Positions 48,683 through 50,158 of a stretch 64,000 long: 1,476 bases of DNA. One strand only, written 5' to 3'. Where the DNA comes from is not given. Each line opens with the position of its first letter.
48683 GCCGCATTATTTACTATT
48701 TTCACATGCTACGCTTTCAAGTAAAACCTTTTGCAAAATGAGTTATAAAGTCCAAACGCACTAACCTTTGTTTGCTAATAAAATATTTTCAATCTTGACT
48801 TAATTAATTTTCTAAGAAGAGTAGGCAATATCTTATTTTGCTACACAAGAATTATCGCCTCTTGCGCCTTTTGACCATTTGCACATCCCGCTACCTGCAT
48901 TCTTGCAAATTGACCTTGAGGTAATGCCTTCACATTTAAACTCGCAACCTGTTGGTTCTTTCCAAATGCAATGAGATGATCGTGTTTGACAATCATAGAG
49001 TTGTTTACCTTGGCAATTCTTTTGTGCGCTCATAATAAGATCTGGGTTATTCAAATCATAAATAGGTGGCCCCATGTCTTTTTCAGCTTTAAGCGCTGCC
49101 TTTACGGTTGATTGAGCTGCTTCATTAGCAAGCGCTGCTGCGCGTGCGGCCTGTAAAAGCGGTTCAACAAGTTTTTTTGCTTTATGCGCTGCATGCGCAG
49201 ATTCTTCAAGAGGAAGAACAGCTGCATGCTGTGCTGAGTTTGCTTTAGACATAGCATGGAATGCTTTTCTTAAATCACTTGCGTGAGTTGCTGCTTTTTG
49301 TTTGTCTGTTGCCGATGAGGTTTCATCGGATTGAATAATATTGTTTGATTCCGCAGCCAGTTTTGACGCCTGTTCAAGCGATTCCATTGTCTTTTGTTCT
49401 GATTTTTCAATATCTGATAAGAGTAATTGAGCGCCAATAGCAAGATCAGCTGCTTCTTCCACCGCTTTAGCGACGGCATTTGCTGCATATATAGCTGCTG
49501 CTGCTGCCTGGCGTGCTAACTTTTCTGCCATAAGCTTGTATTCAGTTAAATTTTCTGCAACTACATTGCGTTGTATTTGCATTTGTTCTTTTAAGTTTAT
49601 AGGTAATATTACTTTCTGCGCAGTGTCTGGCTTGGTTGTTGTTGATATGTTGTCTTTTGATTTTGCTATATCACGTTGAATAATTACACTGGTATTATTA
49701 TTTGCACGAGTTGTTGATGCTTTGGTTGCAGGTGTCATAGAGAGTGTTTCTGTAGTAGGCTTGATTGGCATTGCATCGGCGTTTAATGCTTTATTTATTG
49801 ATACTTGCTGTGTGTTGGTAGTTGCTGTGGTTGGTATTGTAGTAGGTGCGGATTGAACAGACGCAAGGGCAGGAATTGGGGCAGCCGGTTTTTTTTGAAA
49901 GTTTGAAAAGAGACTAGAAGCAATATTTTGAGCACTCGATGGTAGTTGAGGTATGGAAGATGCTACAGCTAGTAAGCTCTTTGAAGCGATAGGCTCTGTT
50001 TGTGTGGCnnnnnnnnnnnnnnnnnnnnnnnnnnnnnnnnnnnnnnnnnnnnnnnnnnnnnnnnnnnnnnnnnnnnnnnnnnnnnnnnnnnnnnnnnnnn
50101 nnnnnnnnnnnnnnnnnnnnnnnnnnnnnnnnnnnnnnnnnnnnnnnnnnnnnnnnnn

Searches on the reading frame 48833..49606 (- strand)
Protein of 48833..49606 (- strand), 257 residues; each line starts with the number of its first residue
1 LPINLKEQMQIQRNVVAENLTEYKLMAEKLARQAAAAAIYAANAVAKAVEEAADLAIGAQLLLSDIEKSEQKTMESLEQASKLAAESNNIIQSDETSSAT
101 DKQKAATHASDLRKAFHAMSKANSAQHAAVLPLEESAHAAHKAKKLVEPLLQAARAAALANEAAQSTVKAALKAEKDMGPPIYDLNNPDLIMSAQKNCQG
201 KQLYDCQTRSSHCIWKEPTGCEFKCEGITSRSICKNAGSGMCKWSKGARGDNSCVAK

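Call 26: find_homologous_proteins(query=A1, max_evalue=0.001)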
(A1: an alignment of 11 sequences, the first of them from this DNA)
Query A1 (11 sequences) (257 aa, profile of the alignment): 1 proteins with E <= 0.001 among 8000 candidates.
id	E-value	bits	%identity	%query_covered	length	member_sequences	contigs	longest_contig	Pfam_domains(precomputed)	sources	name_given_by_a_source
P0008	1.4e-89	318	34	37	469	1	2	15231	-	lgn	-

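Call 43: predict_structure(alignment_id=A1)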
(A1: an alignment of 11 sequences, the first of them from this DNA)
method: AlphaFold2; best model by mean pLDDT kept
length: 257 residues; sequences in the alignment: 11
mean_pLDDT: 85.2   pTM: 0.59
mean pLDDT of the five models: 85.2, 81.6, 77.3, 74.4, 70.9
residues with pLDDT >= 90: 69; 70-90: 178; 50-70: 10; < 50: 0
segments of 3 or more residues with pLDDT < 50: none
pLDDT, mean of each block of 10 residues (from residue 1): 73 83 82 80 72 82 82 90 95 96 95 89 82 82 83 82 83 83 87 89 91 92 91 80 84 88
secondary structure, 60 per line:
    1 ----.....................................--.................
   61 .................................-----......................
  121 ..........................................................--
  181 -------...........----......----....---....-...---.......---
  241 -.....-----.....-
elements in order: H5-41 H44-93 H99-178 H188-198 H203-208 E213-216 E220-223 H231-237 E242-246 E252-256

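Call 45: search_solved_structures(query=A1, max_evalue=1)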
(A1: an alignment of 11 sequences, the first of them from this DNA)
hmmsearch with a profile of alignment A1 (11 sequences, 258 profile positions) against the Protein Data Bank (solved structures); distinct sequences matched with E-value up to 1: 26.
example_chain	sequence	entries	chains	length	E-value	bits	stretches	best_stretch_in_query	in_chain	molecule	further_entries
6djl_B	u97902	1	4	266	0.03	17.2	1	112-176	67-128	SH3 domain-binding protein 5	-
6ixe_A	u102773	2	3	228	0.031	17.2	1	118-176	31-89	SH3 domain-binding protein 5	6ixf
6ixg_A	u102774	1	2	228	0.032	17.1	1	118-176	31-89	SH3 domain-binding protein 5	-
6ixv_A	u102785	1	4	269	0.032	17.1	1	113-176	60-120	SH3 domain-binding protein 5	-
3g67_A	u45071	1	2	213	0.062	16.2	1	6-144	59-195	Methyl-accepting chemotaxis protein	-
8fjg_A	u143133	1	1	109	0.14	15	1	72-173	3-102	H12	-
3g6b_A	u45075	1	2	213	0.14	15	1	6-143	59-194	Methyl-accepting chemotaxis protein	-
2fic_A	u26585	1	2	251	0.16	14.8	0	93-170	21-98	Myc box-dependent-interacting protein 1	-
5j2l_B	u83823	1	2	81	0.19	14.6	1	70-135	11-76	protein design 2L4HC2_11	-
4kjm_A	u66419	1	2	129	0.23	14.3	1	61-168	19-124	Extracellular matrix-binding protein ebh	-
9y5h_B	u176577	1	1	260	0.24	14.3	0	49-180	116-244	sc-t-SNARE-diff-#3.3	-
3mq7_A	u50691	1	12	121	0.24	14.3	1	42-120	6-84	Bone marrow stromal antigen 2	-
2v66_B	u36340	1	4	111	0.24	14.2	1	58-147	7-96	NUCLEAR DISTRIBUTION PROTEIN NUDE-LIKE 1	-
2ch7_B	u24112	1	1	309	0.4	13.5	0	11-147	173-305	METHYL-ACCEPTING CHEMOTAXIS PROTEIN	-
3ja6_H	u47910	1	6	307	0.42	13.5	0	11-147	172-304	Methyl-accepting chemotaxis protein 2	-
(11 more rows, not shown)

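Call 47: fold_search(model_id=the predicted structure, library=pdb)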
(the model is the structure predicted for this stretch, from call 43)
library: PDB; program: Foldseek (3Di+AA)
matches with E <= 10: 633; with E <= 0.001: 0
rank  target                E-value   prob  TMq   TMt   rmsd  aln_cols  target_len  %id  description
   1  3na7                  2.1e-02  0.92  0.30  0.31  12.0       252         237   12  2.2 Angstrom Structure of the HP0958 Protein from Helicobacter pylori CCUG 17874 (released 2010-09-22)
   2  3zx6_A                4.1e-02  0.82  0.26  0.23  13.2       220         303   12  Structure of Hamp(AF1503)-Tsr fusion - Hamp (A291V) mutant (released 2012-02-29)
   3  3g6b_A                4.3e-02  0.99  0.34  0.39  10.1       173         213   10  Crystal structure of a Soluble Chemoreceptor from Thermotoga maritima Asn217Ile mutant (released 2009-07-28)
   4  9a69_B                4.6e-02  0.35  0.17  0.08  25.4       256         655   12  Integrative model of MCPB-MCPC by crosslinking MS and deep learning (released 2024-09-18)
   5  3zx6_B                6.1e-02  0.75  0.22  0.20  13.1       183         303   14  Structure of Hamp(AF1503)-Tsr fusion - Hamp (A291V) mutant (released 2012-02-29)
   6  3vkg_A                6.8e-02  0.85  0.27  0.04   9.5       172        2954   12  X-ray structure of an MTBD truncation mutant of dynein motor domain (released 2012-03-14)
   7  6h2f_D                7.2e-02  0.66  0.24  0.19  13.7       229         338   11  Structure of the pre-pore AhlB of the tripartite alpha-pore forming toxin, AHL, from Aeromonas hydrophila. (released 2019-07-10)
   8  5nnv_D                7.6e-02  0.97  0.32  0.33  10.5       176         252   12  Structure of a Bacillus subtilis Smc coiled coil middle fragment (released 2017-06-21)
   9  3g67_A                8.1e-02  0.94  0.31  0.36  11.0       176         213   11  Crystal Structure of a Soluble Chemoreceptor from Thermotoga maritima (released 2009-07-28)
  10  9hmx_A                1.4e-01  0.51  0.23  0.29  12.1       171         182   13  Structure of SteB-RipA complex from Mycobacterium tuberculosis (released 2025-07-30)
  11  8c5v_I                1.5e-01  0.89  0.31  0.18   9.7       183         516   12  Chemotaxis core signalling unit from E protein lysed E. coli cells (released 2023-09-13)
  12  8wjo_A                1.5e-01  0.77  0.29  0.24  11.4       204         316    9  Cryo-EM structure of 8-subunit Smc5/6 arm region (released 2024-06-26)
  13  9qxx_A                1.5e-01  0.75  0.32  0.16   9.6       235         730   12  JetABC DNA loaded state dimer (released 2025-10-01)
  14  9qxu_A                1.6e-01  0.54  0.26  0.11  17.0       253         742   13  JetABC DNA loaded state monomer (open) (released 2025-10-01)
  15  3g6b_B                1.7e-01  0.96  0.36  0.42  11.0       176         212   11  Crystal structure of a Soluble Chemoreceptor from Thermotoga maritima Asn217Ile mutant (released 2009-07-28)
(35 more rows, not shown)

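Call 71: fold_search(model_id=the predicted structure, library=viral)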
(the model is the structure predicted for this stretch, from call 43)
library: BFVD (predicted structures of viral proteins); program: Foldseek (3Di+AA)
matches with E <= 10: 706; with E <= 0.001: 0
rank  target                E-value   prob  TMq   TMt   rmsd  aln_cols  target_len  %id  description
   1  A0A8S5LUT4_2          2.7e-03  0.99  0.23  0.11  12.3       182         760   20  Tail protein [Siphoviridae sp. ctMsr1]
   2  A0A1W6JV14            4.6e-03  1.00  0.27  0.08  12.1       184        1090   17  Tail fiber protein [Vibrio phage pVco-5]
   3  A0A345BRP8            6.1e-03  1.00  0.33  0.13   9.8       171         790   15  (no name in the UniProt tables at hand)
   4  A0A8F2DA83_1          6.5e-03  1.00  0.34  0.14   9.1       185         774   16  Tape measure protein [Gordonia phage VanLee]
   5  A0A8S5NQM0            7.7e-03  0.99  0.30  0.26  11.6       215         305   20  Uncharacterized protein [Myoviridae sp. ctagO6]
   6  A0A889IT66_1          9.1e-03  1.00  0.35  0.14   8.8       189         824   16  (no name in the UniProt tables at hand)
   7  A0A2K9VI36            1.0e-02  1.00  0.32  0.13   9.4       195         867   20  Bacteriophage T7 tail fibre protein-like N-terminal domain-containing protein [Pseudomonas phage PollyC]
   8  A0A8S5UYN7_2          1.1e-02  1.00  0.31  0.12  10.6       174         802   18  Endosialidase chaperone [Siphoviridae sp. ctkKt3]
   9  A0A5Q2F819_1          1.3e-02  1.00  0.35  0.12   8.6       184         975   17  Tape measure protein [Gordonia phage Sixama]
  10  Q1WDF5                1.4e-02  0.94  0.25  0.07  16.5       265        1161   15  (no name in the UniProt tables at hand)
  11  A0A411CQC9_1          1.7e-02  0.85  0.21  0.10  12.5       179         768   19  Tape measure protein [Arthrobacter phage Sonali]
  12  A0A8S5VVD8            2.0e-02  1.00  0.34  0.13  11.7       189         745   20  GDSL like Lipase Acylhydrolase [Ackermannviridae sp.]
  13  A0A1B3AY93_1          2.8e-02  0.99  0.31  0.07  11.8       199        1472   14  Tape measure protein [Gordonia phage Bantam]
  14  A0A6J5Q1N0            2.8e-02  0.72  0.20  0.20  17.1       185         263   23  Uncharacterized protein [uncultured Caudovirales phage]
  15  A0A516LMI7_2          3.2e-02  0.90  0.29  0.07  15.3       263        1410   16  (no name in the UniProt tables at hand)
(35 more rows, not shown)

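Call 79: search_dna_similar(query=window:48833-49606:-, collection=plasmids, mode=protein, max_evalue=0.001, max_rows=10)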
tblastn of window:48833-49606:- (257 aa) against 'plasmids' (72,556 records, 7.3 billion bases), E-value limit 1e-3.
No match.

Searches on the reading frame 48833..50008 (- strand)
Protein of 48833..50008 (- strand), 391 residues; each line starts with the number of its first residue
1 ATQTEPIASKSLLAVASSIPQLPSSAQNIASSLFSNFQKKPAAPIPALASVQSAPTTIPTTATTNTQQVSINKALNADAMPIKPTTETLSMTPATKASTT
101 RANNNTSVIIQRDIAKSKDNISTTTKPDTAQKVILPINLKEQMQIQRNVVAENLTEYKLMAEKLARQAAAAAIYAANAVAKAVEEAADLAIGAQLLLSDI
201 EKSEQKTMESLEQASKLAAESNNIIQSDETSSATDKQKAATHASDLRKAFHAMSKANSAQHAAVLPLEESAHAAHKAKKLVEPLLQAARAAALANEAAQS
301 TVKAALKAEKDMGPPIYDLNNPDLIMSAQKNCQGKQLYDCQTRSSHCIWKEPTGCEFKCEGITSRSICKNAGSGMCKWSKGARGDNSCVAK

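Call 13: find_homologous_proteins(query=window:48833-50008:-, max_evalue=0.01)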
Query window:48833-50008:- (391 aa): 1 proteins with E <= 0.01 among 8000 candidates.
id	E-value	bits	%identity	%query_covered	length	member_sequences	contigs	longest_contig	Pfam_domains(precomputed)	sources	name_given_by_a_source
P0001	2.5e-238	808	100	100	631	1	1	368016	-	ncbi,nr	ncbi:MAG: hypothetical protein Q8S21_04695 [Candidatus Paracaedibacteraceae bacterium]|nr:hypothetic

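Call 21: search_protein_representatives(protein=window:48833-50008:-)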
Query: 391 residues. Proteins with E-value up to 0.001 (for the whole library): 11; up to 1e-10: 8; up to 1e-30: 2. The best 11 are listed.
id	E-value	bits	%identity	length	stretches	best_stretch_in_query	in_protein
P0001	8.1e-239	807.7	100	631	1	1-391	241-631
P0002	1.2e-49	186.0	42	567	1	139-379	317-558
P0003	4.7e-28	115.0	30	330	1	143-381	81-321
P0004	2.5e-25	106.1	32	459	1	45-379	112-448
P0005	7.5e-17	78.2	26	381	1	81-379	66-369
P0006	9.4e-15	71.3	37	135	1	266-388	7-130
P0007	1.4e-14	70.7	45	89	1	304-380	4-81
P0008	5.1e-11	59.0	26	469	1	137-380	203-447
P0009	3.9e-07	46.3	26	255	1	137-310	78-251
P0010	4.3e-07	46.1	26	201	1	200-380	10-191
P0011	3.9e-06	43.0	28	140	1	272-380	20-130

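Call 28: list_cluster_members(proteins=[P0002, P0003, P0004, P0005, P0006, P0007, P0008, P0009, P0010, P0011])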
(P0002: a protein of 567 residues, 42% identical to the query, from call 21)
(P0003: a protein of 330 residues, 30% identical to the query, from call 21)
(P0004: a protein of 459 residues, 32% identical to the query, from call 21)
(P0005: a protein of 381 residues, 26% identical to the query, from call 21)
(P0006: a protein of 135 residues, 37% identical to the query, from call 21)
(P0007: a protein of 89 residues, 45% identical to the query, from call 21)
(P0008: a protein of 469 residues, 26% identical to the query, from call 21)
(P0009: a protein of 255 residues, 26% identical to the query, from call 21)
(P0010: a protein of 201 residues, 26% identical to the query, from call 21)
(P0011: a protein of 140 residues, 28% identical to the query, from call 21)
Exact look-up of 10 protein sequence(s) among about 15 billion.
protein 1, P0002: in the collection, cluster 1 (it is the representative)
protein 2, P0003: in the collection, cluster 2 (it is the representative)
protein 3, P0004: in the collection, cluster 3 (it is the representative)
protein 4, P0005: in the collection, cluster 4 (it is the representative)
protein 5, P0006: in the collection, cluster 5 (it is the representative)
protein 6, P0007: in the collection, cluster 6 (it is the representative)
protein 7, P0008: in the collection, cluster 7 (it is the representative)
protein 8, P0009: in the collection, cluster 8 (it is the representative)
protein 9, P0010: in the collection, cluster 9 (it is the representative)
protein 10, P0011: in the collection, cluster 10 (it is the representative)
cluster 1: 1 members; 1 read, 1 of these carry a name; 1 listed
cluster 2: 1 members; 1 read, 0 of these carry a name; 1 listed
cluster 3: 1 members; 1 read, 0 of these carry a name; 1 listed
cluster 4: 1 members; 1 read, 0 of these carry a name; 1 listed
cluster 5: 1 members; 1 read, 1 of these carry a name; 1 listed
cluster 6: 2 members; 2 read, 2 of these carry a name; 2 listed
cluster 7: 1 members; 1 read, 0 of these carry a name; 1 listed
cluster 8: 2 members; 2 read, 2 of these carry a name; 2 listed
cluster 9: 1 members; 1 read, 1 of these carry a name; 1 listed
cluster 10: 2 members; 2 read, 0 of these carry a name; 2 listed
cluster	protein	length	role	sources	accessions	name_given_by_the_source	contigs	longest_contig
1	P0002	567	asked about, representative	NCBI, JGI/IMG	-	hypothetical protein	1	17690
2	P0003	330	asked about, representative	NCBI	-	-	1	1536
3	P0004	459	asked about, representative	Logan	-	-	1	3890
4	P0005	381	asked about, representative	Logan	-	-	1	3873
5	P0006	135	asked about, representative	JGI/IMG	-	hypothetical protein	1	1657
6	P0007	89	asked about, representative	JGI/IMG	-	hypothetical protein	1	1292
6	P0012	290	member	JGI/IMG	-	hypothetical protein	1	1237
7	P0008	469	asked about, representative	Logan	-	-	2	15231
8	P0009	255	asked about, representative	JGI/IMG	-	hypothetical protein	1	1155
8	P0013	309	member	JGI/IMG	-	hypothetical protein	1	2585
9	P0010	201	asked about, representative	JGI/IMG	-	hypothetical protein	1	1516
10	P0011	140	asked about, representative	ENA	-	-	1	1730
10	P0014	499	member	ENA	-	-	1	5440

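Call 29: find_encoding_contigs(protein=P0002, flank=10000, max_places=3)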
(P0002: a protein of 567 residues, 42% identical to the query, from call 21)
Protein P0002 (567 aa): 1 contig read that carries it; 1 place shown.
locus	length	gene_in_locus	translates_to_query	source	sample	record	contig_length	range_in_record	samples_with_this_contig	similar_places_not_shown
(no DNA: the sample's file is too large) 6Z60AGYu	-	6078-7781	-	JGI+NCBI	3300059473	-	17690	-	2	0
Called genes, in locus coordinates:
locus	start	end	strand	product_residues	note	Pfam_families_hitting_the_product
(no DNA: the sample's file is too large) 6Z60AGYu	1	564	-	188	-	?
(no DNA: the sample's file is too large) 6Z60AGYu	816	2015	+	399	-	-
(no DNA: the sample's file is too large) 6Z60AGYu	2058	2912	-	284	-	PF08238:Sel1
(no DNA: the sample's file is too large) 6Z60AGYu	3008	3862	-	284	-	PF02091:tRNA-synt_2e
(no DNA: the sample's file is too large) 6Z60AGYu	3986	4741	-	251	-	-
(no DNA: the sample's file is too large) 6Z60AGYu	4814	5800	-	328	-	PF25917:BSH_RND, PF25973:BSH_CzcB (weak), PF25984:BSH_YknX (weak)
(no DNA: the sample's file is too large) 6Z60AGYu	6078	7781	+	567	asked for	-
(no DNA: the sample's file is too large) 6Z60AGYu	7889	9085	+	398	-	-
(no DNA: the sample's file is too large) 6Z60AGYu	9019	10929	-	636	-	PF02824:TGS, PF07973:tRNA_SAD, PF00587:tRNA-synt_2b, PF03129:HGTP_anticodon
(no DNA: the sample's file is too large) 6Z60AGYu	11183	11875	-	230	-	-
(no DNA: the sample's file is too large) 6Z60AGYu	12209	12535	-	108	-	PF01381:HTH_3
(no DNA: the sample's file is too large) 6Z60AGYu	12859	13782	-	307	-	PF00892:EamA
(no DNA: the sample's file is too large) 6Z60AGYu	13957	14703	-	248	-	PF20772:TACO1_YebC_N, PF01709:Transcrip_reg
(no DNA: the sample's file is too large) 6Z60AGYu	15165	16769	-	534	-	PF13365:Trypsin_2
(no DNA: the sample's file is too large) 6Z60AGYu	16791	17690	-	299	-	?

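Call 30: find_encoding_contigs(protein=P0008, flank=10000, max_places=3)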
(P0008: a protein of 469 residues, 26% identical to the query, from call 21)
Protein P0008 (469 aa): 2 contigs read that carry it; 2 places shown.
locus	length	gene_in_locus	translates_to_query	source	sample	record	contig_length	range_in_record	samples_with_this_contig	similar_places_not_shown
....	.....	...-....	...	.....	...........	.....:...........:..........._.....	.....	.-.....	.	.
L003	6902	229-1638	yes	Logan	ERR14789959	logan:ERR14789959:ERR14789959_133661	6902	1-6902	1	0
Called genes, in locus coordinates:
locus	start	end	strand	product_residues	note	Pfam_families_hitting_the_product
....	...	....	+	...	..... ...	-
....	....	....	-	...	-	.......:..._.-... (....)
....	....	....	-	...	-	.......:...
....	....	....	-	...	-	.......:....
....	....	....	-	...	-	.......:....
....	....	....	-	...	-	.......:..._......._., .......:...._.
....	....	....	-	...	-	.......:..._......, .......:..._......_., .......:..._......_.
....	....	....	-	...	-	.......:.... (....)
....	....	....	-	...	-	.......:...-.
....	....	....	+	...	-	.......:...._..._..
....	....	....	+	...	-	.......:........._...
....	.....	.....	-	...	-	-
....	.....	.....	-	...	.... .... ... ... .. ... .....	-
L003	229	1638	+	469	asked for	-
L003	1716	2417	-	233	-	PF13505:OMP_b-brl (weak)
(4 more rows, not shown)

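Call 50: search_protein_families(library=pfam, proteins=[P0004, P0005, P0008, P0014], max_evalue=0.01)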
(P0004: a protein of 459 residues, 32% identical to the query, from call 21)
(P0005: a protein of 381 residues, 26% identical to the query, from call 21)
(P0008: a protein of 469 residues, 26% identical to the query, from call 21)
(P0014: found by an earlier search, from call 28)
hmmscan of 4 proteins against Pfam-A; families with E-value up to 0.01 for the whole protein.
P0004 (459 aa): 0 families

P0005 (381 aa): 1 family
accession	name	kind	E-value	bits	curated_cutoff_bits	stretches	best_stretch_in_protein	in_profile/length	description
PF05335.18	DUF745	-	0.0035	17.5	33.3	1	188-299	67-178/183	Protein of unknown function (DUF745)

P0008 (469 aa): 0 families

P0014 (499 aa): 0 families

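Call 60: find_encoding_contigs(protein=P0004, flank=4000, max_places=3)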
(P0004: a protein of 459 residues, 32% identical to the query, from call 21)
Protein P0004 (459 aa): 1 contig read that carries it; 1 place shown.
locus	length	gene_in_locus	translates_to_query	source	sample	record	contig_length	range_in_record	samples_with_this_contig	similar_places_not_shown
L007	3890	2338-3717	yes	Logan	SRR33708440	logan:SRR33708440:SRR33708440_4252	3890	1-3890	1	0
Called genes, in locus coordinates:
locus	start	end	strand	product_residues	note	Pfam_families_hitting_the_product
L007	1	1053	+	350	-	?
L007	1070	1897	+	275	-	PF00342:PGI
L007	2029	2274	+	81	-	-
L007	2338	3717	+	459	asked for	-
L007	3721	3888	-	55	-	?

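Call 61: find_encoding_contigs(protein=P0014, flank=5000, max_places=3)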
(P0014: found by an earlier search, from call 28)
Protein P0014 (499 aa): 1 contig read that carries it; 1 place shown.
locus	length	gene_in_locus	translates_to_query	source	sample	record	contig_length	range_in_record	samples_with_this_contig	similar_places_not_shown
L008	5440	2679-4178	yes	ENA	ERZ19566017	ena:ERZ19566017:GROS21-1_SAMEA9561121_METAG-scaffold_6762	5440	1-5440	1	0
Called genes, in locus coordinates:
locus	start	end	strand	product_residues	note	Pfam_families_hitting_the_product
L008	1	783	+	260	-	?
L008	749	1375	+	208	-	-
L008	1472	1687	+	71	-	-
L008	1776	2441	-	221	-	-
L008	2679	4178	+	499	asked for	-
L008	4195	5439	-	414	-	?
